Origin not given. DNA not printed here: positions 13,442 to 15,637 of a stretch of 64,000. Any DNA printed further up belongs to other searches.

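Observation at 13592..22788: Glycan-synthesis operon: GT-C-like membrane protein plus GDP-fucose and PglF/PglE pathway genes with two unusual members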

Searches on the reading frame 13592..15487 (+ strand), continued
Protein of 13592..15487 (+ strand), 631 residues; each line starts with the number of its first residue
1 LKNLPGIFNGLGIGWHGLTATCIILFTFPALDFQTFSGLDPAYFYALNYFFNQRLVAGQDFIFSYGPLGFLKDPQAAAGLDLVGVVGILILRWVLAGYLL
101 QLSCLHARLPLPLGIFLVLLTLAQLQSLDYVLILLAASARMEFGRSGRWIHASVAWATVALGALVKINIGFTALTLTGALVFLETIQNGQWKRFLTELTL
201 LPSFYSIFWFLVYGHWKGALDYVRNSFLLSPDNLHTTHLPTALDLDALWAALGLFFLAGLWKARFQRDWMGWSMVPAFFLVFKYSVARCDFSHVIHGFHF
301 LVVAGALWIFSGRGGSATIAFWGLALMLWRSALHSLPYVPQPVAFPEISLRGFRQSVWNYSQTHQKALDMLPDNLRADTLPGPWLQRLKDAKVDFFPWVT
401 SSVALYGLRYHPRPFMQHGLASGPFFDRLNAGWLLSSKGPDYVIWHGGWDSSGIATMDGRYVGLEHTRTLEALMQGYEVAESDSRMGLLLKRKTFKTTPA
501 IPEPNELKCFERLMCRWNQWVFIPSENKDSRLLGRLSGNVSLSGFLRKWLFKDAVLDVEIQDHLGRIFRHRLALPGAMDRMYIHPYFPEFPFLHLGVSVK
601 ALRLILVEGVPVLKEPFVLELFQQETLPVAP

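Call 30: search_protein_representatives(alignment_id=A1)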
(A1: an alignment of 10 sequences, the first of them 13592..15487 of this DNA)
Query: 10 sequences, 633 profile positions. Proteins with E-value up to 0.001 (for the whole library): 4843; up to 1e-10: 2709; up to 1e-30: 409. The best 150 are listed.
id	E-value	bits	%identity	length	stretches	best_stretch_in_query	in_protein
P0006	0.0e+00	1057.3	-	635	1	1-632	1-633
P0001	4.5e-296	999.8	-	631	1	3-631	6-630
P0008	2.2e-287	971.0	-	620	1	16-631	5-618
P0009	1.9e-273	925.0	-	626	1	4-626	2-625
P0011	5.1e-101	355.4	-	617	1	20-621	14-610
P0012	1.8e-94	333.8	-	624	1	23-621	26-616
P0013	1.1e-91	324.6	-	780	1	16-621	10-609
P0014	1.2e-85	304.7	-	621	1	22-618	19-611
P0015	3.1e-83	296.7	-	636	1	13-620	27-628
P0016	1.1e-80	288.2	-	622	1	11-611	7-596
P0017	5.7e-80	285.9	-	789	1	11-625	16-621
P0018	8.6e-74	265.5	-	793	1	19-614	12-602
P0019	4.4e-73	263.1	-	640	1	21-620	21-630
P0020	2.0e-72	261.0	-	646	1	13-617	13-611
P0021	5.0e-72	259.6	-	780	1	29-607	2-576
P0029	3.8e-66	240.2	-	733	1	23-594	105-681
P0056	3.9e-60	220.3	-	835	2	123-608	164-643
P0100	5.3e-54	200.1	-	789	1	22-609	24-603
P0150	2.2e-48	181.5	-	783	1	15-600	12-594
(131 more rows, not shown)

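Call 31: search_protein_families(library=pfam, proteins=[P0011, P0012, P0013, P0015, P0017, P0018, P0029, P0056, P0100, P0150], max_evalue=0.1)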
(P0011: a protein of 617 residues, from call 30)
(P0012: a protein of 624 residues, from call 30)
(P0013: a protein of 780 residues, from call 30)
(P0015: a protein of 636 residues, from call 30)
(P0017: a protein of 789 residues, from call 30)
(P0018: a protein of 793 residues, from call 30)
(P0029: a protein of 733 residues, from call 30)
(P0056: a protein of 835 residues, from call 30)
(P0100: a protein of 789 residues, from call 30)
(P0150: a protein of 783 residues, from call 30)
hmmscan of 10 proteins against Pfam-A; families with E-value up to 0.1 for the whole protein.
P0011 (617 aa): 0 families

P0012 (624 aa): 0 families

P0013 (780 aa): 0 families

P0015 (636 aa): 1 family
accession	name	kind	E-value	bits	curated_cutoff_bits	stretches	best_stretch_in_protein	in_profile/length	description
PF11125.13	Phage_MS2_lysis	-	0.082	13.3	25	0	147-175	17-45/54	Bacteriophage MS2, lysis protein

P0017 (789 aa): 0 families

P0018 (793 aa): 1 family
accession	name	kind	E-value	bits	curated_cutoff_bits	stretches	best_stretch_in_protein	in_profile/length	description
PF05712.18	MRG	-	0.021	14.6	22.8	1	601-645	26-70/190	MRG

P0029 (733 aa): 0 families

P0056 (835 aa): 0 families

P0100 (789 aa): 1 family
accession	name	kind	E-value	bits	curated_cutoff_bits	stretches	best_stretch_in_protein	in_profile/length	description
PF20637.2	ATG5_HBR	-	0.036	14.3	21.3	0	698-734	5-41/59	Autophagy protein ATG5, alpha-helical bundle region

P0150 (783 aa): 0 families

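Call 33: list_cluster_members(proteins=[P0011, P0012, P0013, P0014, P0015, P0016, P0017, P0018, P0019, P0020])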
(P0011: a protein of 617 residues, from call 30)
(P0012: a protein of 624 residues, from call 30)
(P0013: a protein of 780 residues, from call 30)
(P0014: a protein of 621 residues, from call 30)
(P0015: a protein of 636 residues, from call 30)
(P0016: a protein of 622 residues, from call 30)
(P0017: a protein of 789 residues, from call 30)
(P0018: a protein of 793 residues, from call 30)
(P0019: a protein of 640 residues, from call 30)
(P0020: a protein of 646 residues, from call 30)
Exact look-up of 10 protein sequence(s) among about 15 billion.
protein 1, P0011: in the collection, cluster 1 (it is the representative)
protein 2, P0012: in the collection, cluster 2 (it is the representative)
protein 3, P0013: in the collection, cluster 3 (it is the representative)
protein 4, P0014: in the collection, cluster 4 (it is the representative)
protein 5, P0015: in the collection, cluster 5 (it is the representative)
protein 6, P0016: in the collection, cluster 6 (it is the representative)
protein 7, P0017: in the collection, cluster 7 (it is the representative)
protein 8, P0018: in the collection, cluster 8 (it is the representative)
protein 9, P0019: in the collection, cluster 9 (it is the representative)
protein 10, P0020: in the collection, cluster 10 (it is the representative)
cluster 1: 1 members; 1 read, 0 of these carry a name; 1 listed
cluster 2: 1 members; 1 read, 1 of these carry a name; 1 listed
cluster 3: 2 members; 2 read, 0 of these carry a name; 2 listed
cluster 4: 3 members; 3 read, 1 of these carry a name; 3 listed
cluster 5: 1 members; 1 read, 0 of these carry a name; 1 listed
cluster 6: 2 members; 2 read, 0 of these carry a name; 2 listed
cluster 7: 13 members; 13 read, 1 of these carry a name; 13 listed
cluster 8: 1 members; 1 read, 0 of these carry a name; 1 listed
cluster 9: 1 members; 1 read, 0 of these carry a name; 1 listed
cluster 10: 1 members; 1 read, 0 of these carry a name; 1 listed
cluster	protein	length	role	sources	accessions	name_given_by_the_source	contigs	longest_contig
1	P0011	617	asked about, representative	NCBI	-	-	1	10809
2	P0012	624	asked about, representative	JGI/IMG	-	hypothetical protein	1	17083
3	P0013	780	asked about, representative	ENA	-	-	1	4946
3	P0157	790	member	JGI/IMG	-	-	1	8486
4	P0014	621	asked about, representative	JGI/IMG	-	hypothetical protein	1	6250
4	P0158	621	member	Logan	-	-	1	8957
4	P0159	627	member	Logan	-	-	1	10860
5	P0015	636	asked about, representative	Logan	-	-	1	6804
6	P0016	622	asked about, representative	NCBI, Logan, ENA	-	-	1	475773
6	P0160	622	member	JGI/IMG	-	-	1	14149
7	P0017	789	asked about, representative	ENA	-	-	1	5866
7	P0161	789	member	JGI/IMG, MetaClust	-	\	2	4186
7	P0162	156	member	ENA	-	-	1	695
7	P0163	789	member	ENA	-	-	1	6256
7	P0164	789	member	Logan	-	-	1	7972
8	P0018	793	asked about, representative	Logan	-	-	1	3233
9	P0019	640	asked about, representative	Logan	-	-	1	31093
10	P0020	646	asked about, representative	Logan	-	-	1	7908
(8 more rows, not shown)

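Call 36: find_related_loci(query=A1, collection=genome_contigs, flank=10000)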
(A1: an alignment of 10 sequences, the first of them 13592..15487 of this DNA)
Query A1 (631 aa) in genome_contigs; peptide patterns used: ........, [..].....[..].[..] (x = any residue, [..] = any of these).
34 stretches matched a pattern; 1 encode a relative of the query (tblastn E <= 1e-3); 1 distinct loci.
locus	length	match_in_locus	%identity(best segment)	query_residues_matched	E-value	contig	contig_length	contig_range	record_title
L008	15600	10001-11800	41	23-625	3e-129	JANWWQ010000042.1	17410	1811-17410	MAG: Flavobacteriales bacterium isolate SKYG26 NODE_42_length_17410_cov_15.931345, whole genome shotgun sequence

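Call 37: find_homologous_proteins(query=A2, max_evalue=1e-10)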
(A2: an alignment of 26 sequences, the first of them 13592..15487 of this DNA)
Query A2 (26 sequences) (631 aa, profile of the alignment): 18 proteins with E <= 1e-10 among 8000 candidates.
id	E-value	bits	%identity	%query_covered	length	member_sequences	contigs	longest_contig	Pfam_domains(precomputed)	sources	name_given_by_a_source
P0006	5.9e-189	648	46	97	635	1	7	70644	-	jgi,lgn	jgi:hypothetical protein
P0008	6.0e-188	644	40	96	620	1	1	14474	-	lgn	-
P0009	3.9e-187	642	38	93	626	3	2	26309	-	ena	-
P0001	4.3e-185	635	95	100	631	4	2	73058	-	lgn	-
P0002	9.3e-178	611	48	96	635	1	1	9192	-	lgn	-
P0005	6.7e-177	608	47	95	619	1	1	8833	-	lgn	-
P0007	2.9e-174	599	41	96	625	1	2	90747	-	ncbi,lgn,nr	ncbi:MAG: hypothetical protein N2110_04590 [Flavobacteriales bacterium]|nr:hypothetical protein [Fla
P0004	3.7e-173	595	46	96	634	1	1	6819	-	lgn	-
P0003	2.1e-171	590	47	95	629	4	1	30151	-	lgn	-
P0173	1.4e-51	194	25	29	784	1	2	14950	-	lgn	-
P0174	4.7e-48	182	23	49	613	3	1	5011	-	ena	-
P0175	8.3e-44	168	38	11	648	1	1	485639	-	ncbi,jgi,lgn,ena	jgi:hypothetical protein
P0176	2.3e-42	163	27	39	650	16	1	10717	-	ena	-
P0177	4.3e-42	162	27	29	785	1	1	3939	-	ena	-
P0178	1.4e-37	148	23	21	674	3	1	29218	-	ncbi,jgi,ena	jgi:hypothetical protein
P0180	2.2e-32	130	33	15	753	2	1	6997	-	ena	-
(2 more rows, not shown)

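Call 38: find_encoding_contigs(protein=P0175, flank=10000, max_places=1)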
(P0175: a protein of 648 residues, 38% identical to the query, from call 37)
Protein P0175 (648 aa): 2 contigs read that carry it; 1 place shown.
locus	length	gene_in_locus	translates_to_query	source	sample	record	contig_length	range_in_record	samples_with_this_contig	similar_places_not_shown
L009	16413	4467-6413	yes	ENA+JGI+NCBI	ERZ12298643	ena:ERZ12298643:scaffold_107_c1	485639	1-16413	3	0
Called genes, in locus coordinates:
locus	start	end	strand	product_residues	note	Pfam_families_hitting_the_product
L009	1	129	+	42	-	?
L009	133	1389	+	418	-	PF00009:GTP_EFTU, PF01926:MMR_HSR1 (faint), PF22594:GTP-eEF1A_C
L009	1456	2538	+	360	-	PF01073:3Beta_HSD (weak), PF01370:Epimerase, PF07993:NAD_binding_4, PF16363:GDP_Man_Dehyd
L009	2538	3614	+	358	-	PF01370:Epimerase, PF02719:Polysacc_synt_2 (weak), PF04321:RmlD_sub_bind, PF16363:GDP_Man_Dehyd, PF07993:NAD_binding_4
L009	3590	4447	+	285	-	PF13641:Glyco_tranf_2_3 (weak), PF00535:Glycos_transf_2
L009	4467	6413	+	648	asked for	-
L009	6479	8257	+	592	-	PF00289:Biotin_carb_N, PF02222:ATP-grasp (weak), PF02786:CPSase_L_D2, PF07478:Dala_Dala_lig_C, PF25919:BSH_CusB (faint), PF02785:Biotin_carb_C, PF00364:Biotin_lipoyl, PF25917:BSH_RND (weak)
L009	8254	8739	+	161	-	PF13302:Acetyltransf_3 (weak), PF00583:Acetyltransf_1, PF13673:Acetyltransf_10, PF13508:Acetyltransf_7, PF08445:FR47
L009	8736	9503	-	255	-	PF00753:Lactamase_B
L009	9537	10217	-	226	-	PF00702:Hydrolase (faint), PF13419:HAD_2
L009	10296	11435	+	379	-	PF02786:CPSase_L_D2 (weak), PF08442:ATP-grasp_2, PF13549:ATP-grasp_5, PF24948:Citrate_synth_N, PF00549:Ligase_CoA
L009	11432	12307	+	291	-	PF02629:CoA_binding, PF13380:CoA_binding_2 (faint), PF13607:Succ_CoA_lig, PF00549:Ligase_CoA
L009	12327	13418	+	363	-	PF00155:Aminotran_1_2, PF12897:Asp_aminotransf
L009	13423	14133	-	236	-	PF01325:Fe_dep_repress, PF12802:MarR_2 (faint), PF02742:Fe_dep_repr_C, PF04023:FeoA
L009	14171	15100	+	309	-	PF01068:DNA_ligase_A_M, PF04679:DNA_ligase_A_C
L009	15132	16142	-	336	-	PF21686:LigD_Prim-Pol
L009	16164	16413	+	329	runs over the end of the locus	PF02595:Gly_kinase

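Call 39: find_encoding_contigs(protein=P0178, flank=10000, max_places=1)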
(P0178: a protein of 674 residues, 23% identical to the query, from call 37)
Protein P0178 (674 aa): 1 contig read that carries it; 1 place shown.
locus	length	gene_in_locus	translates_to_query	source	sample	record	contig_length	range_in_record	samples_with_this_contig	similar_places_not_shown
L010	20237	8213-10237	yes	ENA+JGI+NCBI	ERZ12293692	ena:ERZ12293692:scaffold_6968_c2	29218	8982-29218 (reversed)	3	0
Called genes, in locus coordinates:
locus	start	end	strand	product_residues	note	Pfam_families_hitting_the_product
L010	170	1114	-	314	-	PF00535:Glycos_transf_2, PF13641:Glyco_tranf_2_3, PF10111:Glyco_tranf_2_2 (faint)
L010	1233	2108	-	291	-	PF00483:NTP_transferase, PF12804:NTP_transf_3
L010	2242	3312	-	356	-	PF01073:3Beta_HSD, PF01370:Epimerase, PF02719:Polysacc_synt_2, PF04321:RmlD_sub_bind, PF07993:NAD_binding_4, PF16363:GDP_Man_Dehyd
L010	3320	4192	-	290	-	PF01370:Epimerase, PF04321:RmlD_sub_bind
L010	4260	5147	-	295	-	PF00535:Glycos_transf_2, PF13641:Glyco_tranf_2_3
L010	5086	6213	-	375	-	PF01370:Epimerase, PF04321:RmlD_sub_bind (faint), PF16363:GDP_Man_Dehyd, PF07993:NAD_binding_4 (weak), PF01370:Epimerase, PF16363:GDP_Man_Dehyd (weak)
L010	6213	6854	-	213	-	-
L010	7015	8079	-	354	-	PF01073:3Beta_HSD (faint), PF01370:Epimerase, PF02719:Polysacc_synt_2, PF04321:RmlD_sub_bind, PF16363:GDP_Man_Dehyd, PF07993:NAD_binding_4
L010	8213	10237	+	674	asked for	-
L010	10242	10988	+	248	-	PF13641:Glyco_tranf_2_3, PF00535:Glycos_transf_2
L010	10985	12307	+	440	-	-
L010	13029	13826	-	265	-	PF08003:Methyltransf_9 (weak)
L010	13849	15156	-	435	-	PF13657:Couple_hipA, PF07804:HipA_C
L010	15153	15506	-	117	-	PF13560:HTH_31, PF01381:HTH_3 (weak)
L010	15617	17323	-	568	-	-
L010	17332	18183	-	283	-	PF01209:Ubie_methyltran (weak), PF02353:CMAS (weak), PF13489:Methyltransf_23, PF13649:Methyltransf_25, PF13847:Methyltransf_31 (weak), PF08241:Methyltransf_11, PF08242:Methyltransf_12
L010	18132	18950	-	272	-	-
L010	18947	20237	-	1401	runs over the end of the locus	PF13692:Glyco_trans_1_4, PF13506:Glyco_transf_21 (faint), PF00535:Glycos_transf_2, PF10111:Glyco_tranf_2_2 (faint), PF00535:Glycos_transf_2, PF13641:Glyco_tranf_2_3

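Call 40: find_encoding_contigs(protein=P0173, flank=10000, max_places=1)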
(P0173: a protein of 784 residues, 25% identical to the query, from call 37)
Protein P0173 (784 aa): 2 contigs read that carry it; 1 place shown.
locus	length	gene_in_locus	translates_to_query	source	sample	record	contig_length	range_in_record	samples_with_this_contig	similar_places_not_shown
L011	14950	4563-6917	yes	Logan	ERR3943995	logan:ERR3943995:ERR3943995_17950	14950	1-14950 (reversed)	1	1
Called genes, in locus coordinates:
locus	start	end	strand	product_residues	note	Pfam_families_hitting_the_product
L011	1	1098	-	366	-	?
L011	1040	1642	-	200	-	-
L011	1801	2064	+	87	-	-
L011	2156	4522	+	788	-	PF13231:PMT_2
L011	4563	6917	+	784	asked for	-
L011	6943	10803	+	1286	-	-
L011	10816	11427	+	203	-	PF04542:Sigma70_r2, PF08281:Sigma70_r4_2, PF04545:Sigma70_r4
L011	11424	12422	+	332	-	PF16220:DUF4880 (weak), PF04773:FecR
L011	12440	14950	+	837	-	?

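Call 48: find_encoding_contigs(protein=P0176, flank=10000, max_places=1)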
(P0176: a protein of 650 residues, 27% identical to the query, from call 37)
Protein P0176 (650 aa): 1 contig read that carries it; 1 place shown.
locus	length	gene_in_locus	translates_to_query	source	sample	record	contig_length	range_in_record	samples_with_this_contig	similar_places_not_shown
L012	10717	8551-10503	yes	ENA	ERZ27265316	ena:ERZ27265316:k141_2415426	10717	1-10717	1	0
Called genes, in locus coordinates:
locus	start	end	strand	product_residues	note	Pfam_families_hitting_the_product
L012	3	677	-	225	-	?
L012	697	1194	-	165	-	PF00355:Rieske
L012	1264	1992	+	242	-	PF02535:Zip (faint)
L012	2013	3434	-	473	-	PF01425:Amidase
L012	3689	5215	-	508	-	PF01487:DHquinase_I, PF08501:Shikimate_dh_N, PF01488:Shikimate_DH (weak), PF18317:SDH_C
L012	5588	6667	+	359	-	PF01073:3Beta_HSD, PF01370:Epimerase, PF02719:Polysacc_synt_2 (weak), PF04321:RmlD_sub_bind, PF16363:GDP_Man_Dehyd, PF07993:NAD_binding_4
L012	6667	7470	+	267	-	PF00535:Glycos_transf_2, PF13641:Glyco_tranf_2_3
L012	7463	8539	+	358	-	PF01370:Epimerase, PF07993:NAD_binding_4, PF16363:GDP_Man_Dehyd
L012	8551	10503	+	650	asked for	-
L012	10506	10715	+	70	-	?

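Call 49: find_encoding_contigs(protein=P0180, flank=10000, max_places=1)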
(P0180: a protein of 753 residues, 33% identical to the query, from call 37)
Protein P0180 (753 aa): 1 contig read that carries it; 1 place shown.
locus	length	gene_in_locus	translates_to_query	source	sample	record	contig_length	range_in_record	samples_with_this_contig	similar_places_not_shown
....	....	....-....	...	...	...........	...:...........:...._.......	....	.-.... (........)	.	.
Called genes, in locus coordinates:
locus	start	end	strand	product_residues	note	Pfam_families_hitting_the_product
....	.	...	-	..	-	?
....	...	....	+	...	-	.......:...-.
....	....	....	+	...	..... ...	-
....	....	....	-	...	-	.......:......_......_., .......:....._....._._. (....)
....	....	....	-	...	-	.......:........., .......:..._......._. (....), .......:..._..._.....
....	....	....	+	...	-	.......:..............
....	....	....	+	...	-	?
